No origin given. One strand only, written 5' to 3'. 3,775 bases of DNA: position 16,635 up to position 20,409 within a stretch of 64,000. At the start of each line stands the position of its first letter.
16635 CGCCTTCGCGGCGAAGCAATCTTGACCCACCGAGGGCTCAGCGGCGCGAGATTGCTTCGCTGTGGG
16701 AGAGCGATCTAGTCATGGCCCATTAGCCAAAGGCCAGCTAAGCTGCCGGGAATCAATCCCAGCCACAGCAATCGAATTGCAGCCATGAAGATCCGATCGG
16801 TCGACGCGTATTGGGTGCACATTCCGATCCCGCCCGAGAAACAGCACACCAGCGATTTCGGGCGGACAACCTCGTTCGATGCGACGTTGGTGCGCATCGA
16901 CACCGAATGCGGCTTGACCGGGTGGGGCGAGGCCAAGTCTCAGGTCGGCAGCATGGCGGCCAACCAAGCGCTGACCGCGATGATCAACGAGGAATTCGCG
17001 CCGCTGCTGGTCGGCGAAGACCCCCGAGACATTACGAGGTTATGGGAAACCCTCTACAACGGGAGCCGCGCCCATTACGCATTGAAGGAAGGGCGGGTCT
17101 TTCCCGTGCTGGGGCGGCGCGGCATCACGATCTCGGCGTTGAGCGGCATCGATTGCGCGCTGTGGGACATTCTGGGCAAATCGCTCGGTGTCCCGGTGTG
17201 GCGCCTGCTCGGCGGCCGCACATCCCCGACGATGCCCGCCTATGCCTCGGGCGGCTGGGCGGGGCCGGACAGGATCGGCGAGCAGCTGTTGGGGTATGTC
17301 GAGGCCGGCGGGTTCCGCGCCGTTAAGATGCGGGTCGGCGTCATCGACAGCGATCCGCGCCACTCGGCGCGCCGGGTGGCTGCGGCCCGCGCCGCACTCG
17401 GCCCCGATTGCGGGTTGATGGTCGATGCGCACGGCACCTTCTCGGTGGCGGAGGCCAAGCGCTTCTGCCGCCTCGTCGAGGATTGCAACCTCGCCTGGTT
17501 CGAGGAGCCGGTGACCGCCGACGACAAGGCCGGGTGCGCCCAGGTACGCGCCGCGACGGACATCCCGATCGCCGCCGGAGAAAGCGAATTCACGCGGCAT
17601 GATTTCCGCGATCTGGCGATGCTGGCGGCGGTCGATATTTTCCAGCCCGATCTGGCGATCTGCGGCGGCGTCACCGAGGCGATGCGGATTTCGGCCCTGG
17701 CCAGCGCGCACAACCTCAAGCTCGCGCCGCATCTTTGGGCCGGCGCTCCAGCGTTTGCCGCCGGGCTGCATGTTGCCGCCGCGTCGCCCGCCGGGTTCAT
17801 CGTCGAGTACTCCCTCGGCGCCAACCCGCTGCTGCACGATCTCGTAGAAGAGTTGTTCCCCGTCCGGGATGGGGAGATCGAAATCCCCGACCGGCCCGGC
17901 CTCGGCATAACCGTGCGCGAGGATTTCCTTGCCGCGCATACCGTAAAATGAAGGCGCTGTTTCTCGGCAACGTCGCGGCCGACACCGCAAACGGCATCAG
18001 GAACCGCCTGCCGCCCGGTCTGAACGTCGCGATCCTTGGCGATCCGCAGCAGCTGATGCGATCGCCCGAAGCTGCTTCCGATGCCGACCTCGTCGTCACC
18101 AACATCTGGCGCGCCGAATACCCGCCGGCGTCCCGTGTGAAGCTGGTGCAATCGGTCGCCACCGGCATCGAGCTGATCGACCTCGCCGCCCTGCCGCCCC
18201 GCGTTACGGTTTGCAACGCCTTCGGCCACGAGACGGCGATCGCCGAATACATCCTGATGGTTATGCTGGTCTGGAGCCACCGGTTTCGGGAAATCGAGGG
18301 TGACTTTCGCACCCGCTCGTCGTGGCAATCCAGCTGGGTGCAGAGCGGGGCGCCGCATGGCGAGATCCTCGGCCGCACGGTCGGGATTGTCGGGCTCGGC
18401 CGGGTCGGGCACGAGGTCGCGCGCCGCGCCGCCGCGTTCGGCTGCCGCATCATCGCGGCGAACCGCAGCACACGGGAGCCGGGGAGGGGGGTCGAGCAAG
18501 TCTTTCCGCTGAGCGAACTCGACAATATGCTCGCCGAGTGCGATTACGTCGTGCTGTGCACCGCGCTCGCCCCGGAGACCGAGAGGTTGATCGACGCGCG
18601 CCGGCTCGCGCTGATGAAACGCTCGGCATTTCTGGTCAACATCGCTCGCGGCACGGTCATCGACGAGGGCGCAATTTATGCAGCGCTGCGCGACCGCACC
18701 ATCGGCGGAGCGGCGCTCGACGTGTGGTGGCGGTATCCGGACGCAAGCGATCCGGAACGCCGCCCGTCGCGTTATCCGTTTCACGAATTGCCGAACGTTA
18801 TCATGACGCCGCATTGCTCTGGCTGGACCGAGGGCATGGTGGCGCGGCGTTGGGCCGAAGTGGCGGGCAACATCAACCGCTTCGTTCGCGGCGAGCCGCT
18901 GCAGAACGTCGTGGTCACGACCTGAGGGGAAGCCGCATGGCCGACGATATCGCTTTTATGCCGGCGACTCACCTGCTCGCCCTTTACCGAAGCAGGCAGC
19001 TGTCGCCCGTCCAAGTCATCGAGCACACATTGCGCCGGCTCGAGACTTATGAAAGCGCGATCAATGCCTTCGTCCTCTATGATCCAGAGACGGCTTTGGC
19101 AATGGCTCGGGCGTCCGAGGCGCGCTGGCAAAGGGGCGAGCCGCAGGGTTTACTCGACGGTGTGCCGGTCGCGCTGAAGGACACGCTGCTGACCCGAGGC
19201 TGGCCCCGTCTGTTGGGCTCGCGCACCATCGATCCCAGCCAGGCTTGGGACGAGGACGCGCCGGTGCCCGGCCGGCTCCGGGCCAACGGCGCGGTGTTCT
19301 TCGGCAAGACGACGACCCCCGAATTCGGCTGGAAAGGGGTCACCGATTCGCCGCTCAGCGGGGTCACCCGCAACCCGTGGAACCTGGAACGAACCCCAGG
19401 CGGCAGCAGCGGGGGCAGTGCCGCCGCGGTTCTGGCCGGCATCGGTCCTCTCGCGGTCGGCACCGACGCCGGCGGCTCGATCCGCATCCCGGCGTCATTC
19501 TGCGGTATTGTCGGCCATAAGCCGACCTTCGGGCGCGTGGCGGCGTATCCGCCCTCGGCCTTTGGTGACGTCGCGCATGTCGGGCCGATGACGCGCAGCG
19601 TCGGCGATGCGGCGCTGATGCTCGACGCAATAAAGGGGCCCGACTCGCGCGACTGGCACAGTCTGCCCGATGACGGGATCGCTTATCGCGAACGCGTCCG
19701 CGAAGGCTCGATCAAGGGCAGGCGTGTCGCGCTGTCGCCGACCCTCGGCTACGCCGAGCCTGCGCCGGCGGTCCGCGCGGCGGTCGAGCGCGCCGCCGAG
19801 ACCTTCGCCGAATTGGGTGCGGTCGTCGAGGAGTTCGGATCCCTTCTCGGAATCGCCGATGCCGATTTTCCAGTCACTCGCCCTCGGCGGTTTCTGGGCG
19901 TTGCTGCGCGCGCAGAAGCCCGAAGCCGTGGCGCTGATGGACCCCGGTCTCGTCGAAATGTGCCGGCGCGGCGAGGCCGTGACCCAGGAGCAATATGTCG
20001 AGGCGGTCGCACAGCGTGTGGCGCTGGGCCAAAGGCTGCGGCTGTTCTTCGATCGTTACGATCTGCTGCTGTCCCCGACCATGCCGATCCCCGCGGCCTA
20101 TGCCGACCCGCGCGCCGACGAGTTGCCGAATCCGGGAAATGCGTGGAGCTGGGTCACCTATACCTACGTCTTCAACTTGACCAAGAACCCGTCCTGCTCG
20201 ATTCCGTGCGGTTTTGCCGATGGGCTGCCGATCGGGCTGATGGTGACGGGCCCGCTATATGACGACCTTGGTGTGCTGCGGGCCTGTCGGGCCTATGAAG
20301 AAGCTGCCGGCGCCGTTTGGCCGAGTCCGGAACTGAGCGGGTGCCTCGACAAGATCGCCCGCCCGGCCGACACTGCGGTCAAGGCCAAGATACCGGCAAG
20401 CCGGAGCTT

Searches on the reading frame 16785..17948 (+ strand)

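Call 75: search_protein_families(library=pfam, proteins=[window:16785-17948:+], max_evalue=0.00001)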
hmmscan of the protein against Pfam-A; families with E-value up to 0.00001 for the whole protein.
window:16785-17948:+ (388 aa): 2 families
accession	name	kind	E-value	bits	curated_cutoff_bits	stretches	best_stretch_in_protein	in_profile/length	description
PF13378.12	MR_MLE_C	-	8.1e-70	235.4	29.4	1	166-380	4-218/219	Enolase C-terminal domain-like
PF02746.21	MR_MLE_N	-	1.9e-19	70.4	22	1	33-143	28-117/117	Mandelate racemase / muconate lactonizing enzyme, N-terminal domain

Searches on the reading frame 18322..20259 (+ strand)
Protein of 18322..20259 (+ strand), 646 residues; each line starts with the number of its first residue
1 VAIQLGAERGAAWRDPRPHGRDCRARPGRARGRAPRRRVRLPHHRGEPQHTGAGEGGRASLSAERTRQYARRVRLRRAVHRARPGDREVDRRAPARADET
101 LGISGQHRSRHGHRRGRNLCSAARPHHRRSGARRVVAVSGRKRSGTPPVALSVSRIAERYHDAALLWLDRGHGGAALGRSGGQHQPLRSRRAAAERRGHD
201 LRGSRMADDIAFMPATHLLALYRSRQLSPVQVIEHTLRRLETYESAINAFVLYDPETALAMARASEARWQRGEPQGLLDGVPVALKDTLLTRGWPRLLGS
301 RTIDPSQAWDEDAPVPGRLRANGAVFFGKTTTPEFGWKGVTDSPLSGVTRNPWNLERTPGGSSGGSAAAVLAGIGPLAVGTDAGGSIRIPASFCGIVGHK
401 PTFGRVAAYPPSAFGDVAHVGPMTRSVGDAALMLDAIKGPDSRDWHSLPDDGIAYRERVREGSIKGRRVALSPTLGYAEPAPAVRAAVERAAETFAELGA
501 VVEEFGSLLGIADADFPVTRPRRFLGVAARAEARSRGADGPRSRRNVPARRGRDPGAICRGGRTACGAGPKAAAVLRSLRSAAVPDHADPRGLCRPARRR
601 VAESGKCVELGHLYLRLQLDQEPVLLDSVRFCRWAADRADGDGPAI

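Call 75: search_protein_families(library=pfam, proteins=[window:18322-20259:+], max_evalue=0.00001)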
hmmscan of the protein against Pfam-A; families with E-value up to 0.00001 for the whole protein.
window:18322-20259:+ (646 aa): 1 family
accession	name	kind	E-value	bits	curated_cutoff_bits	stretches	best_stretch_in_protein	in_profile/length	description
PF01425.27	Amidase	-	3.3e-80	270.7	27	1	232-505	2-275/445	Amidase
